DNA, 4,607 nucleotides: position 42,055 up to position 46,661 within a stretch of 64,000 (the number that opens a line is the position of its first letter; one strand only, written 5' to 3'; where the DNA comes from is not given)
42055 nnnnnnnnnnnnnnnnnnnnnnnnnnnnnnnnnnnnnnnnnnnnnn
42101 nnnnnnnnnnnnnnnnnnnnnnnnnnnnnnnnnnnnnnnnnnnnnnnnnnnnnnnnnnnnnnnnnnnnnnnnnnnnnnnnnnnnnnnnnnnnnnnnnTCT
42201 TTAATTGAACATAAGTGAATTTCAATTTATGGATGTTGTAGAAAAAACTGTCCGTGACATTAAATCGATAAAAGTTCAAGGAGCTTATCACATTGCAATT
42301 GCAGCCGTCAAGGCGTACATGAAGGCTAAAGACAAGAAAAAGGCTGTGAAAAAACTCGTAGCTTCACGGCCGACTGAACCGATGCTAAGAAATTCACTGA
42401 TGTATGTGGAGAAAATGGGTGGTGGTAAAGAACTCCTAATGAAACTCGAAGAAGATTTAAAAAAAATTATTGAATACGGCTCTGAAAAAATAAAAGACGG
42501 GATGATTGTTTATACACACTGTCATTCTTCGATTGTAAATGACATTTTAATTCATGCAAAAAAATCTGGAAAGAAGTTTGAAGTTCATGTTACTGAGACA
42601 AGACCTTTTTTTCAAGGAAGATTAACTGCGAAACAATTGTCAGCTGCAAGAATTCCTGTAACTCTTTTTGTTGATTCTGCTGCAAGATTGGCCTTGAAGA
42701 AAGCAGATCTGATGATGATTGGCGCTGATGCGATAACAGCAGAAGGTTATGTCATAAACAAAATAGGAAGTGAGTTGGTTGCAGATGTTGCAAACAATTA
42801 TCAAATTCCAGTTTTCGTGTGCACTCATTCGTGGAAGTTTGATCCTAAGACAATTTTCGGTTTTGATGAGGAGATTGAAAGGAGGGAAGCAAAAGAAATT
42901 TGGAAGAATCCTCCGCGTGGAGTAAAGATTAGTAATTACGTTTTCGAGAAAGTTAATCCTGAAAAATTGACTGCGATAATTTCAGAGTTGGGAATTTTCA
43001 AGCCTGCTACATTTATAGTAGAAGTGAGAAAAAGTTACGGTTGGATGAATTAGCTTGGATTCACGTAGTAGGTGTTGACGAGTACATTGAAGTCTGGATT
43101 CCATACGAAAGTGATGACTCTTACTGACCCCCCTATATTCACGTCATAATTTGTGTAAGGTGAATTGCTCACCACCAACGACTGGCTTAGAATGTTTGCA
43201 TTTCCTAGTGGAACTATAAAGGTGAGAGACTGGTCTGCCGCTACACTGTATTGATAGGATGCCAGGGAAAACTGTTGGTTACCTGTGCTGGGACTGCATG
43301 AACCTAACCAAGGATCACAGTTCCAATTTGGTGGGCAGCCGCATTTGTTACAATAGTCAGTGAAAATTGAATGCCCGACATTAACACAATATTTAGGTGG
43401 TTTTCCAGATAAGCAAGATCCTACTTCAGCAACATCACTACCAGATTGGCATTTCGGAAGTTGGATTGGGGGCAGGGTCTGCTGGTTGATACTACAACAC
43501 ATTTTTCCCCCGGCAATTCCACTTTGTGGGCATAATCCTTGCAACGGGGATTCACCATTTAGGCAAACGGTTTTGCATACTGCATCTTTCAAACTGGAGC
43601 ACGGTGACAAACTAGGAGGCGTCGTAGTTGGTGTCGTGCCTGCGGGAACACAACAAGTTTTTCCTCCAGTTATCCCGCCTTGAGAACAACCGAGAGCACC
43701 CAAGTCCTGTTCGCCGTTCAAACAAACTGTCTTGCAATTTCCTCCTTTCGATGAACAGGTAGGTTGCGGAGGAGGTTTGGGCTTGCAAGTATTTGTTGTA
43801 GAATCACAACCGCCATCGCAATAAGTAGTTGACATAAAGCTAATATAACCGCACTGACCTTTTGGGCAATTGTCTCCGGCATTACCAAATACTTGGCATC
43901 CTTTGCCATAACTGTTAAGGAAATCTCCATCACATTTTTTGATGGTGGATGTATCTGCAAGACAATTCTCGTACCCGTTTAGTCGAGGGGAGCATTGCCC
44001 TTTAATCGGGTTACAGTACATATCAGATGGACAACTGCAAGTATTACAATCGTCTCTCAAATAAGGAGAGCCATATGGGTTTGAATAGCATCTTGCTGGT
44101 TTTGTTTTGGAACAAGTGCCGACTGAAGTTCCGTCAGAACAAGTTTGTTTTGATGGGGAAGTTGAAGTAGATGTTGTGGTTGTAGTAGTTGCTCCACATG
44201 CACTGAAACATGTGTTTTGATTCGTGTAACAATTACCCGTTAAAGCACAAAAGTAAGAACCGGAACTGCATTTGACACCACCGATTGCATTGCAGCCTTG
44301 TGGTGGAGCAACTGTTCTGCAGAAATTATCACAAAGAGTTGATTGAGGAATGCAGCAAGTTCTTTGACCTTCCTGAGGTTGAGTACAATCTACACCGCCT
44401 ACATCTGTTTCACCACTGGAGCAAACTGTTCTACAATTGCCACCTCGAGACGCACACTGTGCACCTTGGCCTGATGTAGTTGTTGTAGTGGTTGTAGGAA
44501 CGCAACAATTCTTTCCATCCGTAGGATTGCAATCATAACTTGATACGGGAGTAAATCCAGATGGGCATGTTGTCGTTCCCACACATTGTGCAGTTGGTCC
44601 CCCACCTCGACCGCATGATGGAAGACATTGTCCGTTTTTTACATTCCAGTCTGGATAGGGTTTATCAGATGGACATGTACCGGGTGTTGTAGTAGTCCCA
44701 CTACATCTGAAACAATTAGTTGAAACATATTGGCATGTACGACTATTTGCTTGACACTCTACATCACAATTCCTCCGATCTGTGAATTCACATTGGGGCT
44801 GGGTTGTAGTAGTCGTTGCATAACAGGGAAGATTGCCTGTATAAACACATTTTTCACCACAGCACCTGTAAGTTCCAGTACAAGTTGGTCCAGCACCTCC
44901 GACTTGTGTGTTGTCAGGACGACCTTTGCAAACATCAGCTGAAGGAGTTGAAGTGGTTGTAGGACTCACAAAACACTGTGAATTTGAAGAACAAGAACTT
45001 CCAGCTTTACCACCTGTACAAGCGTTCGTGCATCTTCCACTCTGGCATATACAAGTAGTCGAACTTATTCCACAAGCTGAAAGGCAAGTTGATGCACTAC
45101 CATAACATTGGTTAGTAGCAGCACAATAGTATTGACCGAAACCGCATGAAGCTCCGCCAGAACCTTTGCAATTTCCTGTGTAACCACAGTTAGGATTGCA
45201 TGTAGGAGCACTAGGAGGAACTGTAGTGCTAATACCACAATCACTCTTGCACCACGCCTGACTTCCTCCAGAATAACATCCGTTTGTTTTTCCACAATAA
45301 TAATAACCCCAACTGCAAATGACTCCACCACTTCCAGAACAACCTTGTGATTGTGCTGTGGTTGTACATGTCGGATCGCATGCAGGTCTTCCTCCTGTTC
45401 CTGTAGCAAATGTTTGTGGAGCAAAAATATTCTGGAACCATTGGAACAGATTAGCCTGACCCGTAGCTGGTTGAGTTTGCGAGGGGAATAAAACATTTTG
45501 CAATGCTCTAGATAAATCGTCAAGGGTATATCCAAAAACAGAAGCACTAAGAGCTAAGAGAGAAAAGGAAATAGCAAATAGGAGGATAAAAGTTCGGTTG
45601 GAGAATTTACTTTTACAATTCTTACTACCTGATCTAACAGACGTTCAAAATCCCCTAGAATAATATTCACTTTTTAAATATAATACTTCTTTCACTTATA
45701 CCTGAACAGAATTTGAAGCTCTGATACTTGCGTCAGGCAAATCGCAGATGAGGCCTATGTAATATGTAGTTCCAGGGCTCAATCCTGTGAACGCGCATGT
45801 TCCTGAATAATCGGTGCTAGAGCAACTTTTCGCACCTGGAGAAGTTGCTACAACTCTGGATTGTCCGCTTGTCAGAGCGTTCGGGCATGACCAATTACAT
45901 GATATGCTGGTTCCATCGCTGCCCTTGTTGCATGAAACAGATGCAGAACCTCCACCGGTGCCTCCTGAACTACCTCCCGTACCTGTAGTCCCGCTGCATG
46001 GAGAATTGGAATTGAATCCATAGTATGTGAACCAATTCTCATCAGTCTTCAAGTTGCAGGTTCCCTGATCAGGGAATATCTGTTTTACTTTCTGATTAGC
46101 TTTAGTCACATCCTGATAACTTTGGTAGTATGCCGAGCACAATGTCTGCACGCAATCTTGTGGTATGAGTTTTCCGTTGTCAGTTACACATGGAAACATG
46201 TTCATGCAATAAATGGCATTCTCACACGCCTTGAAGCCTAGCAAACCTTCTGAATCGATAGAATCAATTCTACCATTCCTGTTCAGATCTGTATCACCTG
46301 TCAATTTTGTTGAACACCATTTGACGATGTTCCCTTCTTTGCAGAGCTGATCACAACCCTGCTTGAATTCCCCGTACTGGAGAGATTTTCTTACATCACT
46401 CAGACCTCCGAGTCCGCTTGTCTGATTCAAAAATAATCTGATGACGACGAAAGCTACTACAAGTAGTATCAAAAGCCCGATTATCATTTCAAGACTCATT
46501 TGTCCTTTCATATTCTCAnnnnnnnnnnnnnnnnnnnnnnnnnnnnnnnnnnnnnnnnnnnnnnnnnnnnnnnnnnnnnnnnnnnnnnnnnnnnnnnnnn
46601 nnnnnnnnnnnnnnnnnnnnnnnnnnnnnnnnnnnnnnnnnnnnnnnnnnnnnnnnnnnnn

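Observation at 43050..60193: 17-kb operon-like locus: FlaJ/TadC-type platform gene plus eleven pilin-leader genes carrying disulfide-rich enzyme/adhesin modules, with no ATPase or prepilin peptidase in cis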

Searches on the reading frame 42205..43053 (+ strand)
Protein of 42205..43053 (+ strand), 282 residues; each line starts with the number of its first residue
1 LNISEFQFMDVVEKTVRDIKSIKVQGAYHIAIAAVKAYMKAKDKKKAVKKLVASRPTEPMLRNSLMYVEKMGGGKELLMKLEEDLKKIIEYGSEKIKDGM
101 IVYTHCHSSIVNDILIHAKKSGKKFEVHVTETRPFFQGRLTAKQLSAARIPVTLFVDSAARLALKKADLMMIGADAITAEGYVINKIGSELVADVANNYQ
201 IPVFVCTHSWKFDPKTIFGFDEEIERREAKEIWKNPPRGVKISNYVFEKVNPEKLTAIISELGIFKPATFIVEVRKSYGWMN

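Call 5: search_protein_families(library=pfam, max_evalue=0.01, proteins=[window:42205-43053:+])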
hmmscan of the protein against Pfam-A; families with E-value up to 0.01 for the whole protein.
window:42205-43053:+ (282 aa): 1 family
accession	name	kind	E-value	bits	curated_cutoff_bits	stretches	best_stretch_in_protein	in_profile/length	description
PF01008.23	IF-2B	-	8.6e-57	192.9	22.4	1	71-267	79-280/280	Initiation factor 2 subunit family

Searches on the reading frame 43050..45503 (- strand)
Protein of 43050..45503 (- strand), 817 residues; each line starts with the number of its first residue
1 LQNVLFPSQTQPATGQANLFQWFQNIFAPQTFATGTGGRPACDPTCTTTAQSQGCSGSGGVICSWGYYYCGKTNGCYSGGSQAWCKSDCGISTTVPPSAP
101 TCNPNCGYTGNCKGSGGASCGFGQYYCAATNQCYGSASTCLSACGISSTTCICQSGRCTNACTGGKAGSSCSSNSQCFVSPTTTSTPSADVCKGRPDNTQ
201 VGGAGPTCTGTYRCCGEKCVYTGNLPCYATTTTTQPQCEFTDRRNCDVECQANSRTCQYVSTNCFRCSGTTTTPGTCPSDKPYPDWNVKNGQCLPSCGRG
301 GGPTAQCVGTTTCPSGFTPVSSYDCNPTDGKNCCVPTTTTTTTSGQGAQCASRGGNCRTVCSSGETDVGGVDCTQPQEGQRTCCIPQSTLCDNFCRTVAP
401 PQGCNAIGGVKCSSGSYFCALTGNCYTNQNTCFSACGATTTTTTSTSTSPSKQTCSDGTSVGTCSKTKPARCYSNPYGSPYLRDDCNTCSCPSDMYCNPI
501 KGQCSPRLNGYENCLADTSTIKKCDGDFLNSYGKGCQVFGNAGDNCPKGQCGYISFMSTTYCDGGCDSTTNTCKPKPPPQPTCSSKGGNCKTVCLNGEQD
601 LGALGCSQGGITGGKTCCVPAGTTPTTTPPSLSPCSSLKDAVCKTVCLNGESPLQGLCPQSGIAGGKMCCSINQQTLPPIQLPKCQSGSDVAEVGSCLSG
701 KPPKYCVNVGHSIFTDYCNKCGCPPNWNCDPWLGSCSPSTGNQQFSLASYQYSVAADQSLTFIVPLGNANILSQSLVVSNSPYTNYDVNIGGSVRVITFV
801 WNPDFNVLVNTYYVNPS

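Call 5: search_protein_families(library=pfam, max_evalue=0.01, proteins=[window:43050-45503:-])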
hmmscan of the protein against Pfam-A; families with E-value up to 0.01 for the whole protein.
window:43050-45503:- (817 aa): 0 families

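Call 48: search_protein_families(library=ncbifam, max_evalue=0.01, proteins=[window:43050-45503:-])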
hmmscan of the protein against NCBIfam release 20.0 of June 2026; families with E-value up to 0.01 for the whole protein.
window:43050-45503:- (817 aa): 0 families

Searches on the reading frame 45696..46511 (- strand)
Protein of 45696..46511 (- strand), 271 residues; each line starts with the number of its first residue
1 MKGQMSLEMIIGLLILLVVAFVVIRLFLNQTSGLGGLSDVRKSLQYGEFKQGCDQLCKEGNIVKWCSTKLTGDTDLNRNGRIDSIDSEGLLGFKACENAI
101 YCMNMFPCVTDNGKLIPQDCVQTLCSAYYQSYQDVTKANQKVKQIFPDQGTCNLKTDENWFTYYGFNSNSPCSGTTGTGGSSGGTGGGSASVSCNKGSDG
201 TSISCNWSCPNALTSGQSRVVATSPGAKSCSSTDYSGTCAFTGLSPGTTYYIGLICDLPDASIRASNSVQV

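Call 5: search_protein_families(library=pfam, max_evalue=0.01, proteins=[window:45696-46511:-])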
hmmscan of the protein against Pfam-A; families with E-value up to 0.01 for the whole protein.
window:45696-46511:- (271 aa): 0 families

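Call 48: search_protein_families(library=ncbifam, max_evalue=0.01, proteins=[window:45696-46511:-])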
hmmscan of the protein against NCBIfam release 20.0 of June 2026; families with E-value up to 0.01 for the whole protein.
window:45696-46511:- (271 aa): 0 families

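Call 90: search_protein_families(library=pfam, max_evalue=1, proteins=[window:45699-46511:-])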
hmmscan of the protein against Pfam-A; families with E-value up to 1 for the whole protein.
window:45699-46511:- (271 aa): 5 families
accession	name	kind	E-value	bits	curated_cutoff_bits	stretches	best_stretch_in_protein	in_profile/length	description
PF16656.11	Pur_ac_phosph_N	-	0.024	15.6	30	1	221-252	44-76/93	Purple acid Phosphatase, N-terminal domain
PF04021.17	Class_IIIsignal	-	0.03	14.7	23.7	1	2-26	2-26/27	Class III signal peptide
PF12669.12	FeoB_associated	-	0.12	13.1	27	1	9-33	3-27/44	FeoB-associated Cys-rich membrane protein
PF10222.14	DUF2152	-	0.16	10.7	29.4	1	17-102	19-97/593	Uncharacterized conserved protein (DUF2152)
PF00041.27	fn3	-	0.2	12.3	25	1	198-252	11-64/84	Fibronectin type III domain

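Call 92: search_protein_families(library=pfam, alignment_id=A10, max_evalue=0.05)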
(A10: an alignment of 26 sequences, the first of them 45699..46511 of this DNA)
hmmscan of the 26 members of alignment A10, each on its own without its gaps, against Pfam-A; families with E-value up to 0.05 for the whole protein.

A. member 1, window:45699-46511:- (271 aa): 2 families
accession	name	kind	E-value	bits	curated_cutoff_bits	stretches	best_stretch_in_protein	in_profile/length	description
PF16656.11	Pur_ac_phosph_N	-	0.024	15.6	30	0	221-252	44-76/93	Purple acid Phosphatase, N-terminal domain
PF04021.17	Class_IIIsignal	-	0.03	14.7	23.7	0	2-26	2-26/27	Class III signal peptide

B. families by the number of members that match (of 26 scanned): 10 families
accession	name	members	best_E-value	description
PF03137.26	OATP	2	0.0023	Organic Anion Transporter Polypeptide (OATP) family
PF13620.12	CarboxypepD_reg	1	1.3e-05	Carboxypeptidase regulatory-like domain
PF13131.11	DUF3951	1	0.0079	Protein of unknown function (DUF3951)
PF11693.13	DUF2990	1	0.0094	Protein of unknown function (DUF2990)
PF19469.4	DUF6006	1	0.017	Family of unknown function (DUF6006)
PF24887.1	EGF_STAB1-2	1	0.017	Stabilin-1/2, EGF-like domain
PF17210.9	SdrD_B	1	0.02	SdrD B-like domain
PF16656.11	Pur_ac_phosph_N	1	0.024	Purple acid Phosphatase, N-terminal domain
PF04021.17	Class_IIIsignal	1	0.03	Class III signal peptide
PF08797.16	HIRAN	1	0.045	HIRAN domain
